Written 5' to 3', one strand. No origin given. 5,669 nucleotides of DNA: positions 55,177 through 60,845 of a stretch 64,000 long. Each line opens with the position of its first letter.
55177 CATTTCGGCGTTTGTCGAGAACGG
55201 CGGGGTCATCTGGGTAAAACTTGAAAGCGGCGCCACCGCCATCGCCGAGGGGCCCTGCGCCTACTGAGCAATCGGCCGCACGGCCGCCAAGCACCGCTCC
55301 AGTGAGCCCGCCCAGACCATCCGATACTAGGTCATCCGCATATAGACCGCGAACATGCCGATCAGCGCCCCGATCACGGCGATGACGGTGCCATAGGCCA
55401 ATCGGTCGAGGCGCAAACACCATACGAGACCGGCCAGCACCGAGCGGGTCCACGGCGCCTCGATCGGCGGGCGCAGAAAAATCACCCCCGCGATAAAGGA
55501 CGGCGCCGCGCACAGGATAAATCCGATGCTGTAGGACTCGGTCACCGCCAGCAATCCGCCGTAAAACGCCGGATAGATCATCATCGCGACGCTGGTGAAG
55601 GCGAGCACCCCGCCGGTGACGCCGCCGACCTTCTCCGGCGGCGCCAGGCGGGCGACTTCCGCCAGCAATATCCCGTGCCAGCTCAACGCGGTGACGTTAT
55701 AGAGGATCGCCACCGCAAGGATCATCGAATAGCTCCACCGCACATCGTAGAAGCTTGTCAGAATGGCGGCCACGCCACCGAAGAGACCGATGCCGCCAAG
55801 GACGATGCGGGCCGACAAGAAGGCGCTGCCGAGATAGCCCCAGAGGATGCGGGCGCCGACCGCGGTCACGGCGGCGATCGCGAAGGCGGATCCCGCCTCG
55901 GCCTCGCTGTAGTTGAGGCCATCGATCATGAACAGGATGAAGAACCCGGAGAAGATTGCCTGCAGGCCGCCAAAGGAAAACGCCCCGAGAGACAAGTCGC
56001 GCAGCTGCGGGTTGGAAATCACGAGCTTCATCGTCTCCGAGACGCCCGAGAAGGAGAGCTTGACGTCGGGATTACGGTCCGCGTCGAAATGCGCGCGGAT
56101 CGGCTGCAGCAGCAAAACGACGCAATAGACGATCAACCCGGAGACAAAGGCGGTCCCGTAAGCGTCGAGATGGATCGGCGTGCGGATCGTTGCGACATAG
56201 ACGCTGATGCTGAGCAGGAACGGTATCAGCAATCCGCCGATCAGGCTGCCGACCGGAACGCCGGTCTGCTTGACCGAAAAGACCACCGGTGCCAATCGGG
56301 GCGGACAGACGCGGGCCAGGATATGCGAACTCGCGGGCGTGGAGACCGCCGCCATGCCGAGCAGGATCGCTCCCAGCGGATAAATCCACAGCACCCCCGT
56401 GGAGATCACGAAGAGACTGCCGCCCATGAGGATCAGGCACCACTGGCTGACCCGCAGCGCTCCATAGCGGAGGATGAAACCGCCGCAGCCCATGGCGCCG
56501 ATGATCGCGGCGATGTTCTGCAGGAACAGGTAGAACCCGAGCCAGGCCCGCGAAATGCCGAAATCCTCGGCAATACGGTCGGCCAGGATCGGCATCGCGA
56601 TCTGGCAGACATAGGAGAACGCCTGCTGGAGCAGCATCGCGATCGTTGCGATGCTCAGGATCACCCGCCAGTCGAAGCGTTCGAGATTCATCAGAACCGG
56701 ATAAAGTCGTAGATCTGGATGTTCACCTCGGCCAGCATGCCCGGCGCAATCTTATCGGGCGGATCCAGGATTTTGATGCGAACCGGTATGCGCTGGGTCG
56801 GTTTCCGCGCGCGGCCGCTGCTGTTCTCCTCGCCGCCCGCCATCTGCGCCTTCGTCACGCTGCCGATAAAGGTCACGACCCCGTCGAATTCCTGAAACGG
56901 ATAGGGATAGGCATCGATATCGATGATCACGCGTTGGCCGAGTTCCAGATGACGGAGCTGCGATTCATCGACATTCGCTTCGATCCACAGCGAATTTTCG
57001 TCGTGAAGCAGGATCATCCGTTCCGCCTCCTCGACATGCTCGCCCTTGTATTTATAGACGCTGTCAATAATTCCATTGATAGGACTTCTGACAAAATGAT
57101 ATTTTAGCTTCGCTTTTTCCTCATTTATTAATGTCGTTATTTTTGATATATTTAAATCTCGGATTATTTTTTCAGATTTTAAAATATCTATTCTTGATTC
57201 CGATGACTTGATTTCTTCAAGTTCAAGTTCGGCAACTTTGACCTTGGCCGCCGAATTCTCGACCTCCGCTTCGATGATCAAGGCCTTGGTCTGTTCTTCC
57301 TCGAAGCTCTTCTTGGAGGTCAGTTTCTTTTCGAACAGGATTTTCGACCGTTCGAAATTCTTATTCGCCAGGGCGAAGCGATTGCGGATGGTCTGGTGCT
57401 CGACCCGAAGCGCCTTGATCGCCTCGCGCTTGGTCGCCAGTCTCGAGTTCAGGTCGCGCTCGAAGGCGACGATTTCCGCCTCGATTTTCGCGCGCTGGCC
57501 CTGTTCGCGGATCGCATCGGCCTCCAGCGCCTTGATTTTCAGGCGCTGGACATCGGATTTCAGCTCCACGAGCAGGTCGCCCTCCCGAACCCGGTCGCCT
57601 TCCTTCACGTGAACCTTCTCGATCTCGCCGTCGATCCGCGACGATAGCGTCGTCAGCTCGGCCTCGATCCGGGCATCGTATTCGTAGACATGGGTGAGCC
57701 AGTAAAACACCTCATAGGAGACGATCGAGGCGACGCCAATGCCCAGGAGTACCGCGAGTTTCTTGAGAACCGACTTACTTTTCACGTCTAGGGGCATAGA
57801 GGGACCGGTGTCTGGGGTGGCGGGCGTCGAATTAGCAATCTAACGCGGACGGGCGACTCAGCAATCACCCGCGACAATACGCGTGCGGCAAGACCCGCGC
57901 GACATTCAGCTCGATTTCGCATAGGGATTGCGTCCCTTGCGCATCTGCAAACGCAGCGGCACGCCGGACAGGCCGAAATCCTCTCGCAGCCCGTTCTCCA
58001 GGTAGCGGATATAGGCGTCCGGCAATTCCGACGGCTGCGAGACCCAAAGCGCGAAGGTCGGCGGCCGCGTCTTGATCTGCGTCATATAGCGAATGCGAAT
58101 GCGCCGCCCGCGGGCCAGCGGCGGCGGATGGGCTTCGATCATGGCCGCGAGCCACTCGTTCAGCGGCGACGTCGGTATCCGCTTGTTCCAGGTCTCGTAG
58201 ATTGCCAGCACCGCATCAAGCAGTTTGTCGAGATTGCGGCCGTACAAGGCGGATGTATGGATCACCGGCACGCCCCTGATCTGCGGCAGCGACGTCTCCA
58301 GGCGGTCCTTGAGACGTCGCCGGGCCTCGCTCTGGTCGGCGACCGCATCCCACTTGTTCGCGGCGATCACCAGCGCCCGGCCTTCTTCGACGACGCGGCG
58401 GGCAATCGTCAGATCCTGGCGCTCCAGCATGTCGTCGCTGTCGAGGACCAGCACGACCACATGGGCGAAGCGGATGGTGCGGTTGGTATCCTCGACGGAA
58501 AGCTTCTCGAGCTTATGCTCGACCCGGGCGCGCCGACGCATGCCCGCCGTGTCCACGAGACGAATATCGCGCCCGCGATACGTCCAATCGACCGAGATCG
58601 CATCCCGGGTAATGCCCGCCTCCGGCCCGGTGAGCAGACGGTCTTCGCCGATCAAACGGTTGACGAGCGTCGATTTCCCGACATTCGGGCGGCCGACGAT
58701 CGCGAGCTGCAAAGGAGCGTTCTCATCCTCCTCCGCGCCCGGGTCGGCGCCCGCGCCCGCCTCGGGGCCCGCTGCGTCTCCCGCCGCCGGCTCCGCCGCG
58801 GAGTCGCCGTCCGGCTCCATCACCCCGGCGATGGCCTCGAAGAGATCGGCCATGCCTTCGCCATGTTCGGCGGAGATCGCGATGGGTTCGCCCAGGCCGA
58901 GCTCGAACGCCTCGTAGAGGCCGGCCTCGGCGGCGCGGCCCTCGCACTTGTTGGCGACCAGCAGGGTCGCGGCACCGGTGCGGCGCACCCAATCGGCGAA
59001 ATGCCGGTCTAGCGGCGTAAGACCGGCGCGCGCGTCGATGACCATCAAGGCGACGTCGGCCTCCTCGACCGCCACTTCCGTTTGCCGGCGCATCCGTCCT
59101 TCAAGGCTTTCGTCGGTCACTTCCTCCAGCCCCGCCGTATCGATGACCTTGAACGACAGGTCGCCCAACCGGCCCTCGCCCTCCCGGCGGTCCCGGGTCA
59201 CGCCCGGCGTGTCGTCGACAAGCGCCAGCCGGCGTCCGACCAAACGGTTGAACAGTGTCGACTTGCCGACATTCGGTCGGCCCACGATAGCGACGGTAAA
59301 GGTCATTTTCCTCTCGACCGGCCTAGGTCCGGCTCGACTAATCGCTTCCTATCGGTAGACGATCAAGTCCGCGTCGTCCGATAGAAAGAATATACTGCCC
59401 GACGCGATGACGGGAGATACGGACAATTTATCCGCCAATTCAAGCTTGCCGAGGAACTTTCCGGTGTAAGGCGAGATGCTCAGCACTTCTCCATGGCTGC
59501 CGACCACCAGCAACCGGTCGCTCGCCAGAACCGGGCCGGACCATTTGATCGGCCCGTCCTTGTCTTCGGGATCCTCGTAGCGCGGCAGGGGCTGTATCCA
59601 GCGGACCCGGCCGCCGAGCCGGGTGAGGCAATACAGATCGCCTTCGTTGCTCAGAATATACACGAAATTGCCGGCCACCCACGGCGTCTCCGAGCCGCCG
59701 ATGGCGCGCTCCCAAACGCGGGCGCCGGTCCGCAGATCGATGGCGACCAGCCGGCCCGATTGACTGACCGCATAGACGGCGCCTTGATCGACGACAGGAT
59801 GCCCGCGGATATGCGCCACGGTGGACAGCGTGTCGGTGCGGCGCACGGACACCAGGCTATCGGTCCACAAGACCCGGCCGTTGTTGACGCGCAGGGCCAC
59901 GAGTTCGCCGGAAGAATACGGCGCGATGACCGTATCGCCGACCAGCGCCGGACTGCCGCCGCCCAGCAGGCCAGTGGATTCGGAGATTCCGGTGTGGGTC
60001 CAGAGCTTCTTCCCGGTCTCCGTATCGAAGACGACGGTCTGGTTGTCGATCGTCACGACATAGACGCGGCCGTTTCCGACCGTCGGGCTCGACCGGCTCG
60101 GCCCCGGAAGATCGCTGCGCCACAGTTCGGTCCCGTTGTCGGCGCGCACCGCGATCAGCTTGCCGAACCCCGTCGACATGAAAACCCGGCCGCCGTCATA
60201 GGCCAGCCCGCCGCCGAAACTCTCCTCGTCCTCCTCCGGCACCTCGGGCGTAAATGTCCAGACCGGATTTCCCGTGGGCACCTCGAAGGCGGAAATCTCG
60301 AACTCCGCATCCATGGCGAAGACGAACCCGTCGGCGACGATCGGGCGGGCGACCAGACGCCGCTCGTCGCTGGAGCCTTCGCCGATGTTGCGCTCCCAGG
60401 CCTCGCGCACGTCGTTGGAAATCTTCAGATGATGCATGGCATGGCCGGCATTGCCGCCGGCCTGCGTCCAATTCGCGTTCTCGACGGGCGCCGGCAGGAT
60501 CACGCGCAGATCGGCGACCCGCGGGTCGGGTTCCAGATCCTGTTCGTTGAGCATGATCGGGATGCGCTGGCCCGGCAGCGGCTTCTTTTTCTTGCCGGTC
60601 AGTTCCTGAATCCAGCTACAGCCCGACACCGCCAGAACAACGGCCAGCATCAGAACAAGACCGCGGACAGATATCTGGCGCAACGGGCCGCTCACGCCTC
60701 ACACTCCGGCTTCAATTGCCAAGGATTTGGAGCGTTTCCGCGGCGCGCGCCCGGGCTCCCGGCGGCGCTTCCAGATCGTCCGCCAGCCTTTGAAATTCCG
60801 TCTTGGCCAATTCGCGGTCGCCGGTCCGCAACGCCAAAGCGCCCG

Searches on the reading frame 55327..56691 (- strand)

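Call 78: search_protein_families(library=pfam, proteins=[window:55327-56691:-], max_evalue=0.00001)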
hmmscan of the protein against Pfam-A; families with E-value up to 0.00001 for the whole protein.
window:55327-56691:- (454 aa): 1 family
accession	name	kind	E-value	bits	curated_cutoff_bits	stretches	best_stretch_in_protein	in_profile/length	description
PF07690.21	MFS_1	-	2.1e-25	89.8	33.4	2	27-333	10-306/347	Major Facilitator Superfamily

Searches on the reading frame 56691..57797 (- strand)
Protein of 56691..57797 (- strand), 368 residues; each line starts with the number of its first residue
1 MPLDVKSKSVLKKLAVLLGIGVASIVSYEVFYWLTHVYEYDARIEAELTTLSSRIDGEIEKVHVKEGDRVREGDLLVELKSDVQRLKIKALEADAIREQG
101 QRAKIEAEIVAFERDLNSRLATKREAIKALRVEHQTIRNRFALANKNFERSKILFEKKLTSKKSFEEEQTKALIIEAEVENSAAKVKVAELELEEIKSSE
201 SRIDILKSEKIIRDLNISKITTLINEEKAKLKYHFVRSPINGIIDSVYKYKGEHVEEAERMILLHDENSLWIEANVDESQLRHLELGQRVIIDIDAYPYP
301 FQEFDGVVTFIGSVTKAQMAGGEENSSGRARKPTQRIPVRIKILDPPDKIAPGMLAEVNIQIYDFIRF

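Call 78: search_protein_families(library=pfam, proteins=[window:56691-57797:-], max_evalue=0.00001)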
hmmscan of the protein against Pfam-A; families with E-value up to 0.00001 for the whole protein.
window:56691-57797:- (368 aa): 4 families
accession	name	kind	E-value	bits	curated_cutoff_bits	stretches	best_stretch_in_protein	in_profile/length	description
PF16576.10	HlyD_D23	-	8.5e-21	74.7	30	1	204-315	78-188/214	Barrel-sandwich domain of CusB or HlyD membrane-fusion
PF13437.12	HlyD_3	-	1.5e-17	64.7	22.2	1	236-353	2-106/106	HlyD family secretion protein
PF13533.13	Biotin_lipoyl_2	-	1e-09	38.4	29.8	1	50-79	2-31/32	Biotin-lipoyl like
PF00364.28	Biotin_lipoyl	-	6.7e-06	26.3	22.1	0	51-79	45-73/73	Biotin-requiring enzyme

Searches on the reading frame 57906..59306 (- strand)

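Call 78: search_protein_families(library=pfam, proteins=[window:57906-59306:-], max_evalue=0.00001)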
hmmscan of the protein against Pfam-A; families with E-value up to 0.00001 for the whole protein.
window:57906-59306:- (466 aa): 10 families
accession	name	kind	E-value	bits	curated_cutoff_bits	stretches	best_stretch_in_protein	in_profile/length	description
PF01926.29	MMR_HSR1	-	2.2e-54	182.8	21.9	2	4-120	1-113/113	50S ribosome-binding GTPase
PF14714.11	KH_dom-like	-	2.5e-32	111.4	27.3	1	376-456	1-81/81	KH-domain-like of EngA bacterial GTPase enzymes, C-terminal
PF02421.24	FeoB_N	-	6.7e-31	107.4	27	2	4-94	2-90/156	Ferrous iron transport protein B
PF00009.33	GTP_EFTU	-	8.3e-22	78.1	26.5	1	201-369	6-185/188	Elongation factor Tu GTP binding domain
PF00350.29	Dynamin_N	-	7.5e-15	55.8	27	0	201-239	1-38/168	Dynamin family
PF04548.22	AIG1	-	9.1e-14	51.7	27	1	200-303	2-105/212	AIG1 family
PF00071.28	Ras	-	7.3e-10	39.1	21.6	0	5-125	2-118/162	Ras family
PF08477.19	Roc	-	2.8e-08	34.4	27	0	5-107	2-103/119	Ras of Complex, Roc, domain of DAPkinase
PF03193.22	RsgA_GTPase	-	7.7e-08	32.8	30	0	202-227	110-135/174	RsgA GTPase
PF00025.27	Arf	-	7.2e-06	26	22.3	0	199-366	15-170/174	ADP-ribosylation factor family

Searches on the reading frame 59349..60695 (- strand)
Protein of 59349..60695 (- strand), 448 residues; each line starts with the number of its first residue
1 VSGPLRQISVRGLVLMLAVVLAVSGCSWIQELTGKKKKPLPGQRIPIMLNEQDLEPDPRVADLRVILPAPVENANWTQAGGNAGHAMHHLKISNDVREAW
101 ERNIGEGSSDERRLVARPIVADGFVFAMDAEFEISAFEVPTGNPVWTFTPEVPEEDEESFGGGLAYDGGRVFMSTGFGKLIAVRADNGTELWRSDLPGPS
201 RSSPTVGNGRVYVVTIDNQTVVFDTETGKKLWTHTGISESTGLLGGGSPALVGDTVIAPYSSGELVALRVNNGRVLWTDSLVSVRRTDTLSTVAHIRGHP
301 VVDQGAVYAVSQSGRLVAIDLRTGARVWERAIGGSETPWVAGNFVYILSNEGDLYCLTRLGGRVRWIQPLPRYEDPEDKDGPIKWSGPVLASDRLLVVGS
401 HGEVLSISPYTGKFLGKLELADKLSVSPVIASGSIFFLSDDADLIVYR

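Call 78: search_protein_families(library=pfam, proteins=[window:59349-60695:-], max_evalue=0.00001)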
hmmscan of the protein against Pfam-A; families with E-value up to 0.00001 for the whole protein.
window:59349-60695:- (448 aa): 3 families
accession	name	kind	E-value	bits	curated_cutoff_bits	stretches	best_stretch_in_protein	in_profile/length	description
PF13360.13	PQQ_2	-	1.1e-68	231.8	27.6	1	132-368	3-233/233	Outer membrane protein assembly factor BamB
PF13570.13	Beta-prop_ACSF4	-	9e-20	71.8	133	2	304-433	19-144/329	Beta-alanine-activating enzyme, beta-propeller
PF01011.28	PQQ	-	7.1e-18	65.1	26.7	1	96-189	27-135/595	Glucose/ethanol/alcohol dehydrogenase, beta-propeller domain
